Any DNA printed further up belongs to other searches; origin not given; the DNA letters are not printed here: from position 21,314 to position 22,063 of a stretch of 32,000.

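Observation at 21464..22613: Solo luxI with a near-perfect lux box, translationally coupled to a degenerate receiver-like protein instead of being paired with luxR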

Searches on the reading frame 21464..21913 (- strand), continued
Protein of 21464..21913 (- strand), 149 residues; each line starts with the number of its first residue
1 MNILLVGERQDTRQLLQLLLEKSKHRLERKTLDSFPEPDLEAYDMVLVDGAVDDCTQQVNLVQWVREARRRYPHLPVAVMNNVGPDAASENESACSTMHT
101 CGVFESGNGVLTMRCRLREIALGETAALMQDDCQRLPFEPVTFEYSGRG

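Call 43: fold_search(model_id=the predicted structure, library=pdb)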
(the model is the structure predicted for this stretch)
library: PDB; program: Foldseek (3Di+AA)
matches with E <= 10: 1681; with E <= 0.001: 3
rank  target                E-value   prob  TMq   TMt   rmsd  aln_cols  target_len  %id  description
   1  4dn6_A                3.3e-04  1.00  0.41  0.48   2.9        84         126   20  Crystal structure of a putative pilus assembly protein (cpaE) from Burkholderia thailandensis E264 at 2.80 A resolutio (released 2012-02-29)
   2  7w9h_A                3.5e-04  1.00  0.41  0.50   4.1        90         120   28  Crystal structure of the receiver domain of the transcription regulator FleR from Pseudomonas aeruginosa (released 2022-12-14)
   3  3f7a_B                8.8e-04  1.00  0.43  0.18   5.1        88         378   18  Structure of Orthorhombic crystal form of Pseudomonas aeruginosa RssB (released 2009-11-24)
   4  8uvx_A                1.7e-03  1.00  0.42  0.29   4.5        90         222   16  CosR DNA bound form I (released 2024-01-31)
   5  4dn6_B                2.1e-03  1.00  0.41  0.49   3.0        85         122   22  Crystal structure of a putative pilus assembly protein (cpaE) from Burkholderia thailandensis E264 at 2.80 A resolutio (released 2012-02-29)
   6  7e1h_B                2.2e-03  1.00  0.42  0.52   4.4        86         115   19  crystal structure of RD-BEF (released 2022-02-09)
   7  1srr_A                2.3e-03  1.00  0.40  0.49   4.6        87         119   20  CRYSTAL STRUCTURE OF A PHOSPHATASE RESISTANT MUTANT OF SPORULATION RESPONSE REGULATOR SPO0F FROM BACILLUS SUBTILIS (released 1997-04-21)
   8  3q15_C                2.5e-03  1.00  0.44  0.55   4.3        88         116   18  Crystal Structure of RapH complexed with Spo0F (released 2011-02-23)
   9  4kny_B                2.8e-03  1.00  0.43  0.30   5.1        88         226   23  Crystal structure of the response regulator KdpE complexed to DNA in an active-like conformation (released 2014-02-19)
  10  3q15_D                2.8e-03  1.00  0.43  0.60   3.5        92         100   15  Crystal Structure of RapH complexed with Spo0F (released 2011-02-23)
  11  6u62_C                2.8e-03  1.00  0.37  0.22   5.4        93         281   20  Raptor-Rag-Ragulator complex (released 2019-10-30)
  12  2vyc_A                3.0e-03  1.00  0.45  0.10   3.0        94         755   20  Crystal Structure of Acid Induced Arginine Decarboxylase from E. coli (released 2009-03-31)
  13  28tm_D                3.2e-03  1.00  0.39  0.52   3.9       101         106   15  Structure of an uncharacterized Rossmann fold protein from Homo sapiens (released 2026-03-11)
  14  5xx1_C                4.5e-03  1.00  0.45  0.10   3.1        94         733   17  Crystal structure of Arginine decarboxylase (AdiA) from Salmonella typhimurium (released 2018-05-16)
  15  4kfc_B                4.5e-03  1.00  0.43  0.30   5.0        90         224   20  Crystal structure of a hyperactive mutant of response regulator KdpE complexed to its promoter DNA (released 2014-02-19)
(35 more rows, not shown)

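Call 44: search_protein_families(library=ncbifam, proteins=[window:21464-21913:-, P0124, P0142], max_evalue=1)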
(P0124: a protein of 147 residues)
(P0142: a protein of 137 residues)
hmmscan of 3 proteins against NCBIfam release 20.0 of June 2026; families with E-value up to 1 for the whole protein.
window:21464-21913:- (149 aa): 1 family
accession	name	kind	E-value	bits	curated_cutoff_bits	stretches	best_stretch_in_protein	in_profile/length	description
NF003036.0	PRK03926.1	equivalog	0.19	10.8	403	1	39-88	153-202/302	mevalonate kinase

P0124 (147 aa): 1 family
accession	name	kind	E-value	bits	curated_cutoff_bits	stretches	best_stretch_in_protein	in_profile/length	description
TIGR04483.1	D_pro_red_PrdB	equivalog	0.25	10.7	300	1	44-64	139-159/238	D-proline reductase (dithiol) protein PrdB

P0142 (137 aa): 0 families

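Call 45: find_homologous_proteins(query=L006:6377-7105:+, max_evalue=1e-20)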
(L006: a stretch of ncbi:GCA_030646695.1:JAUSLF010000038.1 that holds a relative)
Query L006:6377-7105:+ (242 aa): 221 proteins with E <= 1e-20 among 1160 candidates; the best 120 are listed.
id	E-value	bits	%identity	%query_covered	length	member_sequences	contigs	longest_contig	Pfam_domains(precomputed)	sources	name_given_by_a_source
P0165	3.1e-149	513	94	100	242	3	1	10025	PF00196.26,PF03472.22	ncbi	-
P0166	5.4e-137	473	86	100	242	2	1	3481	PF00196.26,PF03472.22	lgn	-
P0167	1.0e-135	469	88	100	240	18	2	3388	PF00196.26,PF03472.22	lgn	-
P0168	6.1e-132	456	83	100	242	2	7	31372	PF00196.26,PF03472.22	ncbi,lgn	-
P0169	7.9e-130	449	82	100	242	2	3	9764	PF00196.26,PF03472.22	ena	-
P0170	1.4e-125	435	78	100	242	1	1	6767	PF00196.26,PF03472.22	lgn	-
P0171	4.2e-122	424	79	99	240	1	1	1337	PF00196.26,PF03472.22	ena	-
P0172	1.4e-120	419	79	100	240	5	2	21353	PF00196.26,PF03472.22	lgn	-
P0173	3.6e-120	418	79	100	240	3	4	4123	PF00196.26,PF03472.22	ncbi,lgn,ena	-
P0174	7.9e-104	364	68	100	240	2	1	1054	PF00196.26,PF03472.22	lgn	-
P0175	6.8e-103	361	67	100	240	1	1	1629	PF00196.26,PF03472.22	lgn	-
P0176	4.0e-101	355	66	100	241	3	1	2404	PF00196.26,PF03472.22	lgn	-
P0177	5.3e-101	355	67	100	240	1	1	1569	PF00196.26,PF03472.22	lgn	-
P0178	1.2e-95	338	62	100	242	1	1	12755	PF00196.26,PF08281.19,PF03472.22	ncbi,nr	ncbi:MAG: LuxR family transcriptional regulator [Gammaproteobacteria bacterium]|nr:LuxR family trans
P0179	6.5e-95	335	64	98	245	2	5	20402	PF00196.26,PF08281.19,PF03472.22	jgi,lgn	jgi:DNA-binding CsgD family transcriptional regulator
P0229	1.9e-89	317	61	98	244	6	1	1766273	PF00196.26,PF03472.22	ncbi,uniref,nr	ncbi:LuxR family transcriptional regulator [Nitrosovibrio sp. Nv4]|uniref:LuxR family transcriptiona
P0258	4.9e-87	309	59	98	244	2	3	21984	PF00196.26,PF03472.22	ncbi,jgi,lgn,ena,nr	ncbi:MAG TPA: LuxR family transcriptional regulator [Nitrosospira sp.]|jgi:DNA-binding CsgD family t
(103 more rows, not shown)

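Call 46: find_encoding_contigs(protein=P0229, flank=6000, max_places=3)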
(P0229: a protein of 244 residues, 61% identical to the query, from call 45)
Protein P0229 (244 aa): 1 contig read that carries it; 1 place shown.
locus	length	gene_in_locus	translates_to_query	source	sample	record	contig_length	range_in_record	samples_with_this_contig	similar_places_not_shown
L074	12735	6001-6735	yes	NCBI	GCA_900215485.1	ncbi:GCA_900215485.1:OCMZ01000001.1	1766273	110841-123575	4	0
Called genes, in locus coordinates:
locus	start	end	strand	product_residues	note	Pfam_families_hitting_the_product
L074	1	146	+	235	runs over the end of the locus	PF07589:PEP_exosort_dom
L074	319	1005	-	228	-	PF02230:Abhydrolase_2, PF12146:Hydrolase_4 (faint), PF12697:Abhydrolase_6 (weak), PF07859:Abhydrolase_3 (weak), PF20434:BD-FAE (faint)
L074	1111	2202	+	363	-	PF01841:Transglut_core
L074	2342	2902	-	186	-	PF04751:DarP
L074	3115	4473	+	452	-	PF01523:PmbA_TldD_1st, PF19290:PmbA_TldD_2nd, PF19289:PmbA_TldD_3rd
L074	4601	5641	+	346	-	-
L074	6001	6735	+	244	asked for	PF03472:Autoind_bind, PF00196:GerE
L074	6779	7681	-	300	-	PF03372:Exo_endo_phos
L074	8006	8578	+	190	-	PF01227:GTP_cyclohydroI, PF14489:QueF (weak)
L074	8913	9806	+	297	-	-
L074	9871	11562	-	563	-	PF02463:SMC_N, PF13476:AAA_23, PF13555:AAA_29 (faint), PF13304:AAA_21 (faint)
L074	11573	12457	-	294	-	PF01513:NAD_kinase, PF20143:NAD_kinase_C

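Call 47: predict_structure(alignment_id=A4)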
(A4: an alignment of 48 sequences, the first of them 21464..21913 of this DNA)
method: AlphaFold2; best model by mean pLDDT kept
length: 149 residues; sequences in the alignment: 48
mean_pLDDT: 73.0   pTM: 0.55
mean pLDDT of the five models: 73.0, 71.5, 68.6, 67.5, 66.3
residues with pLDDT >= 90: 38; 70-90: 49; 50-70: 44; < 50: 18
segments of 3 or more residues with pLDDT < 50: 88-100
pLDDT, mean of each block of 10 residues (from residue 1): 87 84 90 85 92 81 91 92 56 39 63 64 67 51 51
secondary structure, 60 per line:
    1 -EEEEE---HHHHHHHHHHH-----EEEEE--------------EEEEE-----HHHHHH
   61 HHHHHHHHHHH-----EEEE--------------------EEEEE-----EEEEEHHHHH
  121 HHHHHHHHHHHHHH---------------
elements in order: E2-6 H10-20 E26-30 E45-49 H55-71 E77-80 E101-105 E111-115 H116-134
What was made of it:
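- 21659..21913 (-): X residues 1-85, a degenerate receiver (REC-like) domain with topology beta1-alpha1-beta2-beta3-alpha3-beta4. AF2 pLDDT is 81-92 with the 48-sequence alignment (call 47).
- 21467..21616 (-): X residues 100-149, a family-specific C-terminal module. It comprises a beta-hairpin bounded by C101 and C115, a helix (116-134), and the terminal motif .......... AF2 predicts strands 101-105 and 111-115 plus a helix at pLDDT about 63-67 (call 47).
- Tried and rejected: Adding distant members improved it (call 47).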

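Call 51: find_encoding_contigs(protein=P0258, flank=8000, max_places=3)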
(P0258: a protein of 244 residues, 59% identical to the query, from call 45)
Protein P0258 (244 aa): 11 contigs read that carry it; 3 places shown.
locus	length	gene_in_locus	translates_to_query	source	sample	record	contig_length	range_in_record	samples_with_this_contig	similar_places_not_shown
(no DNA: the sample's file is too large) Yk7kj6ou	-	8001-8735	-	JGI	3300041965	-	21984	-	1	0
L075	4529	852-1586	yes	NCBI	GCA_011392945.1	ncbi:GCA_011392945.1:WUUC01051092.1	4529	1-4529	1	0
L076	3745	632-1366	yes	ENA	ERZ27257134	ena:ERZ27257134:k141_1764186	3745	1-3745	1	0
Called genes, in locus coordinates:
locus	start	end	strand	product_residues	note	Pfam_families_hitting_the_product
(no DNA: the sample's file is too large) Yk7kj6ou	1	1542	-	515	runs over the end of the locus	PF02518:HATPase_c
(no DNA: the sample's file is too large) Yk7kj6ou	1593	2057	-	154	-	PF00072:Response_reg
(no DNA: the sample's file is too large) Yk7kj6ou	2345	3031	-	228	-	PF02230:Abhydrolase_2, PF00561:Abhydrolase_1 (faint), PF03959:FSH1 (weak), PF12146:Hydrolase_4 (faint), PF12697:Abhydrolase_6 (weak), PF01738:DLH (weak)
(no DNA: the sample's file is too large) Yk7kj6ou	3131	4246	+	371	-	PF01841:Transglut_core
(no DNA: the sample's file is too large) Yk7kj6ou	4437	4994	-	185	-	PF04751:DarP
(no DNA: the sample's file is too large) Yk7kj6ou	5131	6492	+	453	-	PF01523:PmbA_TldD_1st, PF19290:PmbA_TldD_2nd, PF19289:PmbA_TldD_3rd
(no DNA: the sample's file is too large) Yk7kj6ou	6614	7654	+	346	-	PF10143:PhosphMutase (weak)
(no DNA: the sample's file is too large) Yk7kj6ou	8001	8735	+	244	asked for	PF03472:Autoind_bind, PF00196:GerE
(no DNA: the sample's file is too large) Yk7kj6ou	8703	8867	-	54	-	-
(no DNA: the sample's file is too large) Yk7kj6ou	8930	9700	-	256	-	PF03372:Exo_endo_phos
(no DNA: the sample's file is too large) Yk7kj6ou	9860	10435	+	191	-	PF01227:GTP_cyclohydroI, PF14489:QueF (weak)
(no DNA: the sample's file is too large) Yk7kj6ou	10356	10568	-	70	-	-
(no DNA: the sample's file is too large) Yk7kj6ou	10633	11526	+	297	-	-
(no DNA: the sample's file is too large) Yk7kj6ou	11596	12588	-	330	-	?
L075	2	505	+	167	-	?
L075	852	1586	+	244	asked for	PF03472:Autoind_bind, PF00196:GerE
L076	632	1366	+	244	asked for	PF03472:Autoind_bind, PF00196:GerE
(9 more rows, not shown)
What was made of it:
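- On lux box (LuxR-type operator): An orthologous LuxR exists in the clade (calls 45, 46, 51).
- It is on the same contig as luxI-X in Nv4, about 29 kb away (calls 45, 46, 51).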

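Call 54: fold_search(model_id=the predicted structure, library=pdb)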
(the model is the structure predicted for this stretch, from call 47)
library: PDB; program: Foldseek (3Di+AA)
matches with E <= 10: 1568; with E <= 0.001: 0
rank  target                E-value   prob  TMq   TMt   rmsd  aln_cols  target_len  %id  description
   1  4kny_B                1.2e-03  1.00  0.43  0.30  16.0       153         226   18  Crystal structure of the response regulator KdpE complexed to DNA in an active-like conformation (released 2014-02-19)
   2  7w9h_A                2.5e-03  1.00  0.39  0.47   5.1        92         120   28  Crystal structure of the receiver domain of the transcription regulator FleR from Pseudomonas aeruginosa (released 2022-12-14)
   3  4kfc_B                2.7e-03  1.00  0.44  0.30   4.5        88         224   23  Crystal structure of a hyperactive mutant of response regulator KdpE complexed to its promoter DNA (released 2014-02-19)
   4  2vyc_A                3.1e-03  1.00  0.40  0.09   4.1        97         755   18  Crystal Structure of Acid Induced Arginine Decarboxylase from E. coli (released 2009-03-31)
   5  9d26                  3.3e-03  0.99  0.39  0.06  16.7       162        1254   14  A widespread heme dechelatase in healthy and pathogenic human microbiomes. (released 2025-08-20)
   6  4q7e_B                3.7e-03  1.00  0.41  0.49  13.8       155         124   18  Non-phosphorylated HemR Receiver Domain from Leptospira biflexa (released 2014-05-14)
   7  5xx1_E                4.9e-03  1.00  0.44  0.10   3.0        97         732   18  Crystal structure of Arginine decarboxylase (AdiA) from Salmonella typhimurium (released 2018-05-16)
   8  4qpj_D                4.9e-03  1.00  0.41  0.49   2.9        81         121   20  2.7 Angstrom Structure of a Phosphotransferase in Complex with a Receiver Domain (released 2015-07-15)
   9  3r75_A                5.2e-03  1.00  0.44  0.11   2.2        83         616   17  Crystal structure of 2-amino-2-desoxyisochorismate synthase (ADIC) synthase PhzE from Burkholderia lata 383 in complex (released 2011-03-30)
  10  4b09_B                5.5e-03  0.99  0.40  0.29  10.2       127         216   13  Structure of unphosphorylated BaeR dimer (released 2013-07-10)
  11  3a0r_B                5.9e-03  1.00  0.40  0.50   6.8        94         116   16  Crystal structure of histidine kinase ThkA (TM1359) in complex with response regulator protein TrrA (TM1360) (released 2009-10-20)
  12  4b09_A                6.7e-03  0.99  0.39  0.28  10.3       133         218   14  Structure of unphosphorylated BaeR dimer (released 2013-07-10)
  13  5xx1_C                7.2e-03  1.00  0.44  0.10   3.0        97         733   18  Crystal structure of Arginine decarboxylase (AdiA) from Salmonella typhimurium (released 2018-05-16)
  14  6lgq_D                8.2e-03  1.00  0.44  0.31   2.6        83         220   23  The crystal complex structure of histidine kinase and response regulator (released 2020-12-09)
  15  7e1h_B                8.2e-03  1.00  0.40  0.50   4.7        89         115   19  crystal structure of RD-BEF (released 2022-02-09)
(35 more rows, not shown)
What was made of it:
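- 21659..21913 (-): Foldseek hits are receivers and pseudo-receivers (calls 43, 54).
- Checked: Foldseek on both AF2 models returns receivers (calls 43, 54).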

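Call 55: search_protein_families(library=pfam, alignment_id=A4, max_evalue=1)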
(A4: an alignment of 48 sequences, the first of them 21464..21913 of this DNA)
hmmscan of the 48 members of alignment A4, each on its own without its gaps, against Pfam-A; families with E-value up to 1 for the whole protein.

A. member 1, window:21464-21913:- (149 aa): 1 family
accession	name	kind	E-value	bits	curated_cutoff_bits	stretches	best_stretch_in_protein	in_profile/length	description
PF21695.3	GlnR_1st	-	0.16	12.4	27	1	1-77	1-75/111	Transcription regulator GlnR, N-terminal domain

B. families by the number of members that match (of 48 scanned): 29 families (the first 25 are shown)
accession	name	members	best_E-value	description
PF21695.3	GlnR_1st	14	0.0072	Transcription regulator GlnR, N-terminal domain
PF12724.12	Flavodoxin_5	12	7.9e-05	Flavodoxin domain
PF00072.30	Response_reg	5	0.003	Response regulator receiver domain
PF06490.17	FleQ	3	0.006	Flagellar regulatory protein FleQ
PF17840.6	Tugs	3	0.059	Tethering Ubl4a to BAGS domain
PF22554.1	Chap-C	3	0.06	TY-Chap C-terminal domain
PF05699.19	Dimer_Tnp_hAT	2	0.036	hAT family C-terminal dimerisation region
PF16994.11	Glyco_trans_4_5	2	0.11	Glycosyl-transferase family 4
PF20058.4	DUF6457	1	0.0062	Domain of unknown function (DUF6457)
PF24645.1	DUF7639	1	0.0068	Domain of unknown function (DUF7639)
PF11590.13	DNAPolymera_Pol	1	0.025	DNA polymerase catalytic subunit Pol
PF18428.7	BRCT_3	1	0.028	BRCA1 C Terminus (BRCT) domain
PF20432.4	Xre-like-HTH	1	0.043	Antitoxin Xre-like helix-turn-helix domain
PF19955.5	EAD1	1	0.044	Effector-associated domain 1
PF00068.24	Phospholip_A2_1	1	0.068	Phospholipase A2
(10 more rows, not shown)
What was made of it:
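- Closest known: Pseudo-receiver / atypical receiver domains. Same: They appear among the Foldseek and Pfam near-hits (calls 43, 55).
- The nearest Pfam models are phosphorylation-independent atypical receivers (GlnR_1st, FleQ) (call 55).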

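Call 61: list_cluster_members(proteins=[P0123, P0124, P0126, P0127, P0129, P0130, P0131, P0137, P0142, P0147])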
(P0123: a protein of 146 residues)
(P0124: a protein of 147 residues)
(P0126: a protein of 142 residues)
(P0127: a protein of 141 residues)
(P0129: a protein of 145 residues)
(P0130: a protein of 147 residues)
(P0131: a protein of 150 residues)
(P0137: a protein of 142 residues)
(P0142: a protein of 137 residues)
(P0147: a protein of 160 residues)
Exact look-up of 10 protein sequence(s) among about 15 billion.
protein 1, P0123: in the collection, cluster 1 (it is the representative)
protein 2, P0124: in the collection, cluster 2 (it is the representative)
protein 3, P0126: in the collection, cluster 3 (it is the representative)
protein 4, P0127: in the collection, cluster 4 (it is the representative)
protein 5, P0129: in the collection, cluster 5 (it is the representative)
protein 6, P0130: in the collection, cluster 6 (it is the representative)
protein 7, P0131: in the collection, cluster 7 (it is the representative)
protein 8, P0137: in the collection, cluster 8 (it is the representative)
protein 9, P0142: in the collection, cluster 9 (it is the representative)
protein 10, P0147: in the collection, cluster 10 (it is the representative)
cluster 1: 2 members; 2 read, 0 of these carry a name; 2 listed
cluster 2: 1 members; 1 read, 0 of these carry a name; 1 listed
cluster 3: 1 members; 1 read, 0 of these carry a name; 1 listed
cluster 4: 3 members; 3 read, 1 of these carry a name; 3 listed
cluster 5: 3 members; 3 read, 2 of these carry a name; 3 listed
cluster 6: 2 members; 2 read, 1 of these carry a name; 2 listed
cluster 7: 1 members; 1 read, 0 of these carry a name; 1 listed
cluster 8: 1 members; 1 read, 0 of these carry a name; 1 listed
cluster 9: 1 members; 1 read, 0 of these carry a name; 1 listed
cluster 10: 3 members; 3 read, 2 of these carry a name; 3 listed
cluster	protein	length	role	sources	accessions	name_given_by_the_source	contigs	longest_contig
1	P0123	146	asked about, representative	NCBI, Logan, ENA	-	-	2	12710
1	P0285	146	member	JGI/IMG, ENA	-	-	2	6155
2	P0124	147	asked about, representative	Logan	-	-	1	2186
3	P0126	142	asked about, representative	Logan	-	-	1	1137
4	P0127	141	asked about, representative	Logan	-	-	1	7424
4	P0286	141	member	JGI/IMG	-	hypothetical protein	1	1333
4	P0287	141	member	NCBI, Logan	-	-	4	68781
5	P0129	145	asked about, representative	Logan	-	-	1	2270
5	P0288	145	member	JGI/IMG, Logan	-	hypothetical protein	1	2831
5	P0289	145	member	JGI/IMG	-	hypothetical protein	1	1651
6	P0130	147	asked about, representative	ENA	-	-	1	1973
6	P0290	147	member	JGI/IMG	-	hypothetical protein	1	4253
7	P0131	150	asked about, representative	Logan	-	-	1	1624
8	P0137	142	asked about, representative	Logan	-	-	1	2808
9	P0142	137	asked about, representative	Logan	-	-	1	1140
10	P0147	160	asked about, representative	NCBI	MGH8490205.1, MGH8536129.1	MAG: hypothetical protein ACREXS_15380 [Gammaproteobacteria bacterium]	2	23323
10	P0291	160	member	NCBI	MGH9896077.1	MAG: hypothetical protein ACREA0_29625 [bacterium]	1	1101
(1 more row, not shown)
